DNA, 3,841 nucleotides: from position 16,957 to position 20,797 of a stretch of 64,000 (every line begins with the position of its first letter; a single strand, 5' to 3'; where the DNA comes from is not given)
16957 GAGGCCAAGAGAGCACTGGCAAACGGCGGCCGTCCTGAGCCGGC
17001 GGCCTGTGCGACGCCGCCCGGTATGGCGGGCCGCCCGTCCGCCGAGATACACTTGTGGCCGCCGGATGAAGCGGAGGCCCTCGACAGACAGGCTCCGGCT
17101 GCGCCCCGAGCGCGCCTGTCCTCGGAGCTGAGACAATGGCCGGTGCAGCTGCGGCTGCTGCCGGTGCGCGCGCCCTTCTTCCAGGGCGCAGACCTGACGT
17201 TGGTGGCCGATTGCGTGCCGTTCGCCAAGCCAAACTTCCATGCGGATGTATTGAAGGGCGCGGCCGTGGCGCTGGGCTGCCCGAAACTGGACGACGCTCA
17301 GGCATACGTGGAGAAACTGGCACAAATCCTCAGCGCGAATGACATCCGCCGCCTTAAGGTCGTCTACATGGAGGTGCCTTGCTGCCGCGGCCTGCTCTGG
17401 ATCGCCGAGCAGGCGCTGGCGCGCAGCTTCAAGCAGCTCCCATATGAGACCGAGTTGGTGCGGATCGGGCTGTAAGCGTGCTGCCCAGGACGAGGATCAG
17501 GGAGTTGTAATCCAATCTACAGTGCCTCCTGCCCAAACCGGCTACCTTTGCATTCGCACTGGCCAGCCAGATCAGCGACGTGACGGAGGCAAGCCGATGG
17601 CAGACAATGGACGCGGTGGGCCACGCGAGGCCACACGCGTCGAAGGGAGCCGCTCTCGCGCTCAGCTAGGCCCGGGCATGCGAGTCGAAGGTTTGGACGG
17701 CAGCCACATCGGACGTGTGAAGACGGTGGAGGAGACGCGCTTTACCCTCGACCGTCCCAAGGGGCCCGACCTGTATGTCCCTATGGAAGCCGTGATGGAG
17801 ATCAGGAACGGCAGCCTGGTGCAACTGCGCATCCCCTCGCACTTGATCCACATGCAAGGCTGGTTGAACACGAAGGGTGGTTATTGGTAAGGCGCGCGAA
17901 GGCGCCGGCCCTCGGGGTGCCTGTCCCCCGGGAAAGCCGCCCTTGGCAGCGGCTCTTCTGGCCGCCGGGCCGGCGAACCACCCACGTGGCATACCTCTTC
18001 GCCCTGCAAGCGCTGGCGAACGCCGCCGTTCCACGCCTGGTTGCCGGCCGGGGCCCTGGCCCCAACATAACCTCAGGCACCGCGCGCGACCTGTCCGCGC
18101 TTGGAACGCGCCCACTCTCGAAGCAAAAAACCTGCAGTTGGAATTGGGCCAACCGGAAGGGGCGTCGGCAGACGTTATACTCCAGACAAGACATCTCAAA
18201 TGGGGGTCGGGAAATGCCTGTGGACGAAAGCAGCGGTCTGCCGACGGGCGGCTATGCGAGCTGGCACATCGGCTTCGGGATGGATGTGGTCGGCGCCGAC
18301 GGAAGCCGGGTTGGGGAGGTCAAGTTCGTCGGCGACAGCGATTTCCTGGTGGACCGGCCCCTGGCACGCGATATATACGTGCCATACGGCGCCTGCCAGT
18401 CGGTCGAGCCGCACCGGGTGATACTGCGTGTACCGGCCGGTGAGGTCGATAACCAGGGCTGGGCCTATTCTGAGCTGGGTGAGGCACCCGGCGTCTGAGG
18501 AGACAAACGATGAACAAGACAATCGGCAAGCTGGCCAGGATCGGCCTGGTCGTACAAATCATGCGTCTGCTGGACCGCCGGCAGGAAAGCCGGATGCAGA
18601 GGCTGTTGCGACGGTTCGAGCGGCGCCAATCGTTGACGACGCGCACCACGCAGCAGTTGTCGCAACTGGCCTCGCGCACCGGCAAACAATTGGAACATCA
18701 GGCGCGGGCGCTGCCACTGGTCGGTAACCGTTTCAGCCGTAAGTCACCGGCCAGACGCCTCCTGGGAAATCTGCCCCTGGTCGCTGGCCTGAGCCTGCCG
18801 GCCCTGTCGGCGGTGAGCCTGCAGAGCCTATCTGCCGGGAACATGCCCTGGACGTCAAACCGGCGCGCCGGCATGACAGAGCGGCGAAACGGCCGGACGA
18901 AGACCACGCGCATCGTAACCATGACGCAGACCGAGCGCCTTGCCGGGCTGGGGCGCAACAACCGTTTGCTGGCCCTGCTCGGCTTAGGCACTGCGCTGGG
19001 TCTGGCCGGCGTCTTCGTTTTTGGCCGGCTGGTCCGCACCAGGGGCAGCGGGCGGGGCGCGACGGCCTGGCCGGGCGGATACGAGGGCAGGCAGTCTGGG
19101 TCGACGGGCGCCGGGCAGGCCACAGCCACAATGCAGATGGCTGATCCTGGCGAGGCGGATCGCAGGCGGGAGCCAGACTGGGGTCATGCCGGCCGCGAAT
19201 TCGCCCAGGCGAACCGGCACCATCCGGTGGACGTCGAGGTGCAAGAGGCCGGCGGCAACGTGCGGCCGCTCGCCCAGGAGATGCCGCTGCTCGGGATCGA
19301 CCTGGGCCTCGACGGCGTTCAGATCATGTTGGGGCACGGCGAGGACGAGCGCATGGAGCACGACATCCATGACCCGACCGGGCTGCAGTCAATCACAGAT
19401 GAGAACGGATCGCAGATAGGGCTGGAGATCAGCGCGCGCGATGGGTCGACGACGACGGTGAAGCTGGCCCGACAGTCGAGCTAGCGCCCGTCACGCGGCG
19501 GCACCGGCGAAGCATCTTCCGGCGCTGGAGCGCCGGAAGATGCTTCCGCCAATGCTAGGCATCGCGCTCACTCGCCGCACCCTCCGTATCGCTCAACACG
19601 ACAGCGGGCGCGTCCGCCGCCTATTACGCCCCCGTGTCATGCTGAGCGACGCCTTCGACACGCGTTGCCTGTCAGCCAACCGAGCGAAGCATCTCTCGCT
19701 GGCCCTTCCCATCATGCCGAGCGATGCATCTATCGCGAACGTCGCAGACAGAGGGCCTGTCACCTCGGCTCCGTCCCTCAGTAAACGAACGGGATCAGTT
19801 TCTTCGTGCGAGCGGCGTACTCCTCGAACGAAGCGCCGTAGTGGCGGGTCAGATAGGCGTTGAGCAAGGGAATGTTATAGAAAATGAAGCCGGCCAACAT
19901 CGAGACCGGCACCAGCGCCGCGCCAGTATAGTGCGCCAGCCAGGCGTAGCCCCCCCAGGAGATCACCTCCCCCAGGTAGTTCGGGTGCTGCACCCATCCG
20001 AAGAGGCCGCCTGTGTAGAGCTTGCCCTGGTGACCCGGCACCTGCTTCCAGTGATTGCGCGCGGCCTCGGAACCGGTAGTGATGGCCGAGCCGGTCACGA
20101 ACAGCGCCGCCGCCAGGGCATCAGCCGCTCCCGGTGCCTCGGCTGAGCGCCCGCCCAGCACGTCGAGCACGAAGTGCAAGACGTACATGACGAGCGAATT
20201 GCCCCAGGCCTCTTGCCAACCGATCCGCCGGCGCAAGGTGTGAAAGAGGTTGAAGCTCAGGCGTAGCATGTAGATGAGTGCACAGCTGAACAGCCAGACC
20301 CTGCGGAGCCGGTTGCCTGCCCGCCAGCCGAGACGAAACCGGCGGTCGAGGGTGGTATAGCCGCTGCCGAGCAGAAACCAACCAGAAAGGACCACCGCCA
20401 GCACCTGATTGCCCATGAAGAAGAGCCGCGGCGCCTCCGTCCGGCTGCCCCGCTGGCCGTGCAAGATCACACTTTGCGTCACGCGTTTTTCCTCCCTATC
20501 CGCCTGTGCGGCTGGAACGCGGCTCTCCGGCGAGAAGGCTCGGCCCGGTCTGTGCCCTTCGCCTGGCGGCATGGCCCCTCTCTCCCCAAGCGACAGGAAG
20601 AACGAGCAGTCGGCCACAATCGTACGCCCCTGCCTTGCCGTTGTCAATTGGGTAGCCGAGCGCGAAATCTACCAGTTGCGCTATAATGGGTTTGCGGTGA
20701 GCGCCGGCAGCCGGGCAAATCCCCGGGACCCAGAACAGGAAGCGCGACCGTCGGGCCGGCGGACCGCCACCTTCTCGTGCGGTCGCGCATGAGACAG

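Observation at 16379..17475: Translationally coupled Cys-rich zinc-ribbon protein plus 2x[4Fe-4S] ferredoxin with an unknown Cys-containing C-terminal domain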

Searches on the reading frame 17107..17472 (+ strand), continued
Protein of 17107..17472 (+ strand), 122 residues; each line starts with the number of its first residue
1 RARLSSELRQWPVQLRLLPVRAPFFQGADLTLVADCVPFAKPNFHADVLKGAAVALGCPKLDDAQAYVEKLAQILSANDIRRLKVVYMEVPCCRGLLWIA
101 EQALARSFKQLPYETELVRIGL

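Call 77: search_protein_families(library=pfam, proteins=[L044:3154-4437:+, L044:4413-4853:+, L048:4950-5528:-, L026:6374-6646:+, L077:2669-4393:+, L061:6554-8128:+, L028:3383-4558:-, L082:4384-5577:+, L016:6451-7674:+], max_evalue=0.001)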
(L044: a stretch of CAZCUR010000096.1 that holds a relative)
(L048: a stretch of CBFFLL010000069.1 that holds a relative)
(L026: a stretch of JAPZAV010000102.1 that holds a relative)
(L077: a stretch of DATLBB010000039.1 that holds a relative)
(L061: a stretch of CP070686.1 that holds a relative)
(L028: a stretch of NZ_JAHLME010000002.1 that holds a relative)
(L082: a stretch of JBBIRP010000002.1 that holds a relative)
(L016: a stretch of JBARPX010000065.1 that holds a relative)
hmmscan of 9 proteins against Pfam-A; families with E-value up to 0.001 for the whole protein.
L044:3154-4437:+ (427 aa): 4 families
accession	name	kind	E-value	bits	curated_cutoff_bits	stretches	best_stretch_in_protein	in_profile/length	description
PF13447.11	Multi-haem_cyto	-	4.1e-21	75.9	21.9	1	46-295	3-268/269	Seven times multi-haem cytochrome CxxCH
PF22113.1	Mtrc-MtrF_II-IV_dom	-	3.7e-11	43.3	30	1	18-125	81-175/176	Outer membrane cytochrome MtrC/MtrF-like, domains II/IV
PF14537.11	Cytochrom_c3_2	-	8.2e-08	33.1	25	0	41-114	2-65/79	Cytochrome c3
PF09699.15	Paired_CXXCH_1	-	2.2e-05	24.5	20.6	0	41-77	1-38/41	Doubled CXXCH motif (Paired_CXXCH_1)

L044:4413-4853:+ (146 aa): 1 family
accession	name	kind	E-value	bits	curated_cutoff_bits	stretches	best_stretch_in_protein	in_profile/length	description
PF11756.13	YgbA_NO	-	1.1e-21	77.6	25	1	39-136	5-86/106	Nitrous oxide-stimulated promoter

L048:4950-5528:- (192 aa): 14 families
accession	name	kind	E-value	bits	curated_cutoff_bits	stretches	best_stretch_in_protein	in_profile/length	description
PF13412.12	HTH_24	-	5.4e-14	51.9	21.9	1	7-51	1-45/48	Winged helix-turn-helix DNA-binding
PF13404.12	HTH_AsnC-type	-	1.2e-11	44.7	27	1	7-48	1-42/42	AsnC-type helix-turn-helix domain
PF12802.13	MarR_2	-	1.3e-08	35.3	27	1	7-53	3-50/61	MarR family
PF01047.28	MarR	-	2.7e-07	30.8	24.6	1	14-52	8-46/59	MarR family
PF01022.26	HTH_5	-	9.3e-07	29.1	22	1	12-51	5-43/47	Bacterial regulatory protein, arsR family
PF08279.18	HTH_11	-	1.4e-05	25.3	25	1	10-52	1-44/55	HTH domain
PF04545.22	Sigma70_r4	-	1.4e-05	24.9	24.1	1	7-46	5-43/50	Sigma-70, region 4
PF01325.25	Fe_dep_repress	-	5.1e-05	23.8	26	1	12-54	11-53/60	Iron dependent repressor, N-terminal DNA binding domain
PF24034.1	DUF7343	-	5.8e-05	23.3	27.6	1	10-54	4-49/62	Domain of unknown function (DUF7343)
PF01978.25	TrmB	-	0.00021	21.5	25.6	1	4-54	3-53/68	Sugar-specific transcriptional regulator TrmB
PF13545.12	HTH_Crp_2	-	0.00024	21.4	27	1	19-54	18-53/70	Crp-like helix-turn-helix domain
PF12840.13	HTH_20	-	0.00025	21.4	27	1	12-55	7-50/51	Helix-turn-helix domain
PF14090.12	HTH_39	-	0.00069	19.9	21.3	0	11-51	3-41/70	Winged helix-turn-helix domain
PF09339.16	HTH_IclR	-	0.00091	19.4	22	0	13-53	7-48/52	IclR helix-turn-helix domain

L026:6374-6646:+ (90 aa): 1 family
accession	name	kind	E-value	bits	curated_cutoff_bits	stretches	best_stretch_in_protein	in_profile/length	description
PF08979.16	DUF1894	-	2.4e-33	114.7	25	1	1-87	1-88/88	Domain of unknown function (DUF1894)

L077:2669-4393:+ (574 aa): 0 families

L061:6554-8128:+ (524 aa): 3 families
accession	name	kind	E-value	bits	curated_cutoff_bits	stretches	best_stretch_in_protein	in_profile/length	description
PF13860.13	FlgD_ig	-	4.7e-12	46.1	27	1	456-512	20-76/79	FlgD Ig-like domain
PF18962.6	Por_Secre_tail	-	2.7e-07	31.2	27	1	442-522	3-75/75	Secretion system C-terminal sorting domain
PF13585.12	CHU_C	-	6.6e-05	23.4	27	1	456-519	24-81/86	CHU_C Type IX secretion signal domain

L028:3383-4558:- (391 aa): 2 families
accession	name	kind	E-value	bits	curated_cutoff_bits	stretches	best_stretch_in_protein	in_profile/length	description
PF00365.25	PFK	-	2.5e-104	349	30.9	1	34-341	1-277/277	Phosphofructokinase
PF01513.26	NAD_kinase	-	0.00021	22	25.5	1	131-166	67-103/130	ATP-NAD kinase N-terminal domain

L082:4384-5577:+ (397 aa): 9 families
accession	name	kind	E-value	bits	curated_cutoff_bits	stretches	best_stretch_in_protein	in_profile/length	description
PF12801.12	Fer4_5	-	7.4e-18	64.7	22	2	127-173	1-47/48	4Fe-4S binding domain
PF00037.32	Fer4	-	3.8e-09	36.4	21.1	1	304-321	3-20/24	4Fe-4S binding domain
PF13237.11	Fer4_10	-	6.2e-09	36.1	25.5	1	275-320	2-53/53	4Fe-4S dicluster domain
PF14697.11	Fer4_21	-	2.4e-08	34.4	35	1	279-325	5-57/59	4Fe-4S dicluster domain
PF13187.11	Fer4_9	-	8.8e-06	26.1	27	1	282-322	2-50/52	4Fe-4S dicluster domain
PF12838.12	Fer4_7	-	9.1e-06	26.5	27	1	281-322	1-51/52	4Fe-4S dicluster domain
PF12837.12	Fer4_6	-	4.4e-05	23.7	25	0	275-295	2-22/24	4Fe-4S binding domain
PF13746.11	Fer4_18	-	5.4e-05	23.8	27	0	277-320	56-96/114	4Fe-4S dicluster domain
PF12798.12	Fer4_3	-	0.00016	22.7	27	0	309-322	1-14/15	4Fe-4S binding domain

L016:6451-7674:+ (407 aa): 5 families
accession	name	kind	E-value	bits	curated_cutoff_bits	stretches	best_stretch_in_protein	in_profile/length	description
PF13596.12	PAS_10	-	2.4e-29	102.5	22.1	1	286-391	1-106/106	PAS domain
PF04282.18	DUF438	-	4.8e-21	74.9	25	1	17-81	2-66/67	Family of unknown function (DUF438)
PF01814.28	Hemerythrin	-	1.4e-17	64.8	25.3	1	93-220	2-126/127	Hemerythrin HHE cation binding domain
PF08448.16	PAS_4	-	2.3e-05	25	23.1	1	290-392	1-107/110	PAS fold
PF13426.13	PAS_9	-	4.6e-05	24.1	27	1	297-392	4-103/103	PAS domain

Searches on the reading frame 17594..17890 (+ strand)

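Call 3: search_protein_families(library=pfam, proteins=[window:17594-17890:+], max_evalue=0.1)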
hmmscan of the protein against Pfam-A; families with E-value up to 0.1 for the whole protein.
window:17594-17890:+ (98 aa): 1 family
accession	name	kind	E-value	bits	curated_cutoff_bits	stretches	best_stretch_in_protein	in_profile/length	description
PF09939.14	DUF2171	-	4.5e-06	27.3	25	1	27-74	3-53/64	Uncharacterized protein conserved in bacteria (DUF2171)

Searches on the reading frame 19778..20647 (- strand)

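Call 3: search_protein_families(library=pfam, proteins=[window:19778-20647:-], max_evalue=0.1)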
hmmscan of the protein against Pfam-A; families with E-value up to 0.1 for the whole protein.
window:19778-20647:- (289 aa): 4 families
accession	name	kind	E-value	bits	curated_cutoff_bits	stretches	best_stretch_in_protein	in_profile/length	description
PF06966.17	DUF1295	-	3.2e-14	53.4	20.4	1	167-281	112-235/235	Protein of unknown function (DUF1295)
PF02544.21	Steroid_dh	-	7.2e-12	46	22.6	1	178-289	44-150/150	3-oxo-5-alpha-steroid 4-dehydrogenase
PF04191.18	PEMT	-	0.00092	20.1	25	1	178-258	5-91/105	Phospholipid methyltransferase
PF04140.19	ICMT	-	0.0039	18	24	1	207-249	32-75/95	Isoprenylcysteine carboxyl methyltransferase (ICMT) family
